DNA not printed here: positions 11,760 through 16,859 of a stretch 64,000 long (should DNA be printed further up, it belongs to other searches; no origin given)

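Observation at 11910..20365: AddAB/AdnAB-like two-gene helicase-nuclease module in an archaeal genome, with Cys clusters in both nuclease domains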

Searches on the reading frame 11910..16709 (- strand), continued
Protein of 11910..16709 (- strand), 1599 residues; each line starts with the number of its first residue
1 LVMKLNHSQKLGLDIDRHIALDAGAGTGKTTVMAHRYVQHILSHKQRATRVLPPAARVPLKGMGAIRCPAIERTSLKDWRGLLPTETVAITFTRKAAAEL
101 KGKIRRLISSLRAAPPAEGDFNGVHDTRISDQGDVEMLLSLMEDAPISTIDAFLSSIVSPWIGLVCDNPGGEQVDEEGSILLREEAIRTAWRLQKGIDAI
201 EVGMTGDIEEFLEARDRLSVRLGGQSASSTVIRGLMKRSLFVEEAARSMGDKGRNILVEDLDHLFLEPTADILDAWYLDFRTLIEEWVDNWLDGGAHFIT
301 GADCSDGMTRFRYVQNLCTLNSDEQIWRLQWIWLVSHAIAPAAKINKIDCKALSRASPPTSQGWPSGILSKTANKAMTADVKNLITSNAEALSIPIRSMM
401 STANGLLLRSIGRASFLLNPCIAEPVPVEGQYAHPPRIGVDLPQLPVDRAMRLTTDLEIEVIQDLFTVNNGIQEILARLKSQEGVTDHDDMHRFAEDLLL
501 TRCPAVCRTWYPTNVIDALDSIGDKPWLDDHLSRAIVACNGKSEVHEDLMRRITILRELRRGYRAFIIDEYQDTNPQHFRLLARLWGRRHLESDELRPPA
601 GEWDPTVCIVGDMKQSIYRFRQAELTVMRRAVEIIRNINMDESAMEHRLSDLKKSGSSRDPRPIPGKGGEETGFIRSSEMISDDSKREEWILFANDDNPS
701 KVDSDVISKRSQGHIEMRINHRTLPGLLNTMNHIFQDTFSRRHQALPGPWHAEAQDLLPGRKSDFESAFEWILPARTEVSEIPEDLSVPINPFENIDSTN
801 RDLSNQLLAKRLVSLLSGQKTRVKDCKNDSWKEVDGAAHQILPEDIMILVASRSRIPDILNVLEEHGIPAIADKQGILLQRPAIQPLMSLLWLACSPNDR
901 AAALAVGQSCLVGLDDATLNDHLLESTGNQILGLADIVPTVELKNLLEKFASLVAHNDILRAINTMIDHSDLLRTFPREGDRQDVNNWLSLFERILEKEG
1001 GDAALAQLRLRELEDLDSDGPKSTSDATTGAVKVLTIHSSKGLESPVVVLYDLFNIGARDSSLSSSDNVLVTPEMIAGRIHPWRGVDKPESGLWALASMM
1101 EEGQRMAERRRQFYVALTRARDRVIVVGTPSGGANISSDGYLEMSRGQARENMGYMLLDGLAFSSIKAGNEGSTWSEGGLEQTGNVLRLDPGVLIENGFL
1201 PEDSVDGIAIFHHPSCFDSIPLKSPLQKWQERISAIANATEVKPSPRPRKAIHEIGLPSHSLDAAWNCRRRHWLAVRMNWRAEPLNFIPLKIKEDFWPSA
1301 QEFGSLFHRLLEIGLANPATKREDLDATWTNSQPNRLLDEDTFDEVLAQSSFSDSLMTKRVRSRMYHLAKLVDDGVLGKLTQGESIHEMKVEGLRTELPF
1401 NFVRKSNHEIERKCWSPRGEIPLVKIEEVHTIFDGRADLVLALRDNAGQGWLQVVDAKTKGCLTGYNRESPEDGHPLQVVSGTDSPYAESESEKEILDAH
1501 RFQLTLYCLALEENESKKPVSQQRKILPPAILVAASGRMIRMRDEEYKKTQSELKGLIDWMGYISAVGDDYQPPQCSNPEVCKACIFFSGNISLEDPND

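Call 104: get_annotated_region(hit=H3, flank=7000)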
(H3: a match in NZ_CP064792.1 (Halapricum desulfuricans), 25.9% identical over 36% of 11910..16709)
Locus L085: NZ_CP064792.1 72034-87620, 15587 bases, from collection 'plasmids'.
description: Halapricum desulfuricans strain HSR-Est plasmid pHSR-Est01, complete sequence
organism: Halapricum desulfuricans (NCBI taxid 2841257)
taxonomy: Archaea; Euryarchaeota; Halobacteria; Halobacteriales; Haloarculaceae; Halapricum; Halapricum desulfuricans
host: -; source: Elton hypersaline lake; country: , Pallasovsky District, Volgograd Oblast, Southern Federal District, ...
typing (MOB-suite, as given by PLSDB): non-mobilizable
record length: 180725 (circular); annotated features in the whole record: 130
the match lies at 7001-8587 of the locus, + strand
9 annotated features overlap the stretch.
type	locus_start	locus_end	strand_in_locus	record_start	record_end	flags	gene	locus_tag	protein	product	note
CDS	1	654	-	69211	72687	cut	-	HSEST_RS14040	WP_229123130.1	AAA family ATPase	GO:0006302 - double-strand break repair [Evidence IEA]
CDS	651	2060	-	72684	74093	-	-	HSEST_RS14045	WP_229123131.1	DNA repair exonuclease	-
CDS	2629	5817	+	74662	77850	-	-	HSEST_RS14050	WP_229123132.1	PD-(D/E)XK nuclease family protein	-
CDS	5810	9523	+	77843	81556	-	-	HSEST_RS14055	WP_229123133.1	UvrD-helicase domain-containing protein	-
CDS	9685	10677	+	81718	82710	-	-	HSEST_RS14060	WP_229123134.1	metallophosphoesterase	-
CDS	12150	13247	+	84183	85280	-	-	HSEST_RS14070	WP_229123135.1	hypothetical protein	-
CDS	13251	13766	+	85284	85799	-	-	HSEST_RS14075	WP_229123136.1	hypothetical protein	-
CDS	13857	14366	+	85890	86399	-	-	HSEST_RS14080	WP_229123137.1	hypothetical protein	-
CDS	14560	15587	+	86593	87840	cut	-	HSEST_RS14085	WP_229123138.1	AAA family ATPase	-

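Call 105: get_annotated_region(hit=H10, flank=7000)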
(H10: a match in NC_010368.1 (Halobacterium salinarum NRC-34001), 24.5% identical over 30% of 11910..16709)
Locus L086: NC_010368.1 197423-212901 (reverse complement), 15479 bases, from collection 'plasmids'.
description: Halobacterium salinarum R1 plasmid PHS3, complete sequence
organism: Halobacterium salinarum NRC-34001 (NCBI taxid 478009)
taxonomy: Archaea; Euryarchaeota; Halobacteria; Halobacteriales; Halobacteriaceae; Halobacterium; Halobacterium salinarum; Halobacterium salinarum NRC-34001
host: -; source: -; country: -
typing (MOB-suite, as given by PLSDB): non-mobilizable; replicon rep_cluster_621; mating-pair formation MPF_T
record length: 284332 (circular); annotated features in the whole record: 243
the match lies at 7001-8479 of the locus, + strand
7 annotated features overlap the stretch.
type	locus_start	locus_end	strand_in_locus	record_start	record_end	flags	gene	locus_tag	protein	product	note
CDS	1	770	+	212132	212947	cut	-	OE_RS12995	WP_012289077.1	IS5-like element ISH1A family transposase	GO:0006313 - DNA transposition [Evidence IEA]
CDS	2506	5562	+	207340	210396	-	-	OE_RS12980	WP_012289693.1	PD-(D/E)XK nuclease family protein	-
CDS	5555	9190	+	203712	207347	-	-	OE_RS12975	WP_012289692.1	UvrD-helicase domain-containing protein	-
CDS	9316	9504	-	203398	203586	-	-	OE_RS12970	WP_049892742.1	hypothetical protein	-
CDS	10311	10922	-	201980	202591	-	-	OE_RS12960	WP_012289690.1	HD family hydrolase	-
CDS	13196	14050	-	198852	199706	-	-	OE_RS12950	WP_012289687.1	DUF5694 domain-containing protein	-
CDS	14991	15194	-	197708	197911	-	-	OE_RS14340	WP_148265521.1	hypothetical protein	-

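Call 106: search_protein_families(library=ncbifam, proteins=[L085:2629-5817:+, L085:5810-9523:+, L086:2506-5562:+, L086:5555-9190:+], max_evalue=0.001)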
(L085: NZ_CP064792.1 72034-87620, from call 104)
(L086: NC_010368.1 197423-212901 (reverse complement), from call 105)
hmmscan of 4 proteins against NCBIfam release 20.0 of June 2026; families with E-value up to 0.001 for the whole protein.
L085:2629-5817:+ (1062 aa): 4 families
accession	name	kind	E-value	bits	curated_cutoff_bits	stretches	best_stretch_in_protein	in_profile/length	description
TIGR02773.1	addB_Gpos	equivalog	2.1e-21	75.4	903.7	2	843-932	895-983/1159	helicase-exonuclease AddAB subunit AddB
TIGR02786.1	addB_alphas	equivalog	1.7e-16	59.5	486.5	2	880-965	877-959/1024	double-strand break repair protein AddB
TIGR03623.1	TIGR03623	subfamily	2.1e-15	56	299.6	1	292-555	205-492/876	probable DNA repair protein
TIGR02774.1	rexB_recomb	equivalog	2.5e-14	52.7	718.35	1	299-767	303-802/1076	ATP-dependent nuclease subunit B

L085:5810-9523:+ (1237 aa): 15 families
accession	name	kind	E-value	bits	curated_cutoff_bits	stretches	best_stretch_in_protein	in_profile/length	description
TIGR02784.1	addA_alphas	equivalog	5.1e-101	339.7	860.75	2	121-1209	114-1132/1138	double-strand break repair helicase AddA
TIGR02785.1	addA_Gpos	equivalog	1.4e-92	311.3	707.65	1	24-928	3-881/1234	helicase-exonuclease AddAB subunit AddA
TIGR01073.1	pcrA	equivalog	1.3e-65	222.1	911.2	3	621-842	344-568/725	DNA helicase PcrA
TIGR00609.1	recB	equivalog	3e-63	214.4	696.05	3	616-1078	539-962/1175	exodeoxyribonuclease V subunit beta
NF008743.0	PRK11773.1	equivalog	2.7e-54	184.7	965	3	621-842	347-573/720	DNA helicase II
TIGR01075.1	uvrD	equivalog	4.8e-54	183.8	1144.45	3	622-841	343-567/715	DNA helicase II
TIGR01074.1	rep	equivalog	1.2e-45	156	951.45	3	622-841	342-570/668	DNA helicase Rep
NF010485.0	PRK13909.1-2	equivalog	1.1e-36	126.5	650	3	323-475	242-398/909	RecB-like helicase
NF008128.0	PRK10876.1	equivalog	4.6e-32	110.7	1697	3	362-475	326-437/1181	exodeoxyribonuclease V subunit beta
NF008172.0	PRK10919.1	equivalog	2.6e-28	98.6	1168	3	363-465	159-255/673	DNA helicase Rep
NF010487.0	PRK13909.1-4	equivalog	1.5e-26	92.9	759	2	364-531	277-433/924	RecB-like helicase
NF008276.0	PRK11054.1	equivalog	9.1e-23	80.6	543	2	373-467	397-482/684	DNA helicase IV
NF010484.0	PRK13909.1-1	equivalog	3.5e-20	71.4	1074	2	317-480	249-417/945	RecB-like helicase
NF010486.0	PRK13909.1-3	equivalog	1.2e-11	43.4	1109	1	340-473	260-395/921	RecB-like helicase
TIGR01447.1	recD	equivalog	7.6e-05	21.5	310.15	0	27-92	155-221/597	exodeoxyribonuclease V subunit alpha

L086:2506-5562:+ (1018 aa): 4 families
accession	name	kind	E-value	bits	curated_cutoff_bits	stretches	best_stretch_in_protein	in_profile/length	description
TIGR02786.1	addB_alphas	equivalog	1e-16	60.2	486.5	2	839-910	878-946/1024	double-strand break repair protein AddB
TIGR02773.1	addB_Gpos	equivalog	2.9e-16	58.3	903.7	2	649-750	769-866/1159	helicase-exonuclease AddAB subunit AddB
TIGR03623.1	TIGR03623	subfamily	1.6e-13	49.8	299.6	1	437-576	415-557/876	probable DNA repair protein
TIGR02774.1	rexB_recomb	equivalog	4e-11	42.1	718.35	0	256-351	304-399/1076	ATP-dependent nuclease subunit B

L086:5555-9190:+ (1211 aa): 16 families
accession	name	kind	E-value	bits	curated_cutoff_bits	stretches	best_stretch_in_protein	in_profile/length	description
TIGR02784.1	addA_alphas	equivalog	2.8e-106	357.2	860.75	2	106-1183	112-1132/1138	double-strand break repair helicase AddA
TIGR02785.1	addA_Gpos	equivalog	2.5e-89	300.6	707.65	2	9-913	1-880/1234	helicase-exonuclease AddAB subunit AddA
TIGR01073.1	pcrA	equivalog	3.3e-65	220.8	911.2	3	351-453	162-260/725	DNA helicase PcrA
TIGR00609.1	recB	equivalog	5e-64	217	696.05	3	350-460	321-431/1175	exodeoxyribonuclease V subunit beta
NF008743.0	PRK11773.1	equivalog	1.6e-52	178.9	965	3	351-461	166-272/720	DNA helicase II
TIGR01075.1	uvrD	equivalog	9.8e-52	176.2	1144.45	3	353-464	163-270/715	DNA helicase II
TIGR01074.1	rep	equivalog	3.8e-44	151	951.45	3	350-451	158-255/668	DNA helicase Rep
NF008128.0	PRK10876.1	equivalog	1.3e-37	129.1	1697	3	349-461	326-438/1181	exodeoxyribonuclease V subunit beta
NF010485.0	PRK13909.1-2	equivalog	1.4e-37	129.5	650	2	361-459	291-399/909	RecB-like helicase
NF008172.0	PRK10919.1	equivalog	1.7e-31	109.2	1168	3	351-449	160-254/673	DNA helicase Rep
NF010487.0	PRK13909.1-4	equivalog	1e-26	93.5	759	2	364-459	290-393/924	RecB-like helicase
NF008276.0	PRK11054.1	equivalog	1.2e-25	90.1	543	2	356-451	393-481/684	DNA helicase IV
NF010484.0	PRK13909.1-1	equivalog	5.1e-18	64.2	1074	2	24-105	8-86/945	RecB-like helicase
NF010486.0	PRK13909.1-3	equivalog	1.9e-13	49.4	1109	2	331-461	264-398/921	RecB-like helicase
TIGR00372.1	cas4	equivalog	4.9e-05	23.2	65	1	1099-1207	49-151/180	CRISPR-associated protein Cas4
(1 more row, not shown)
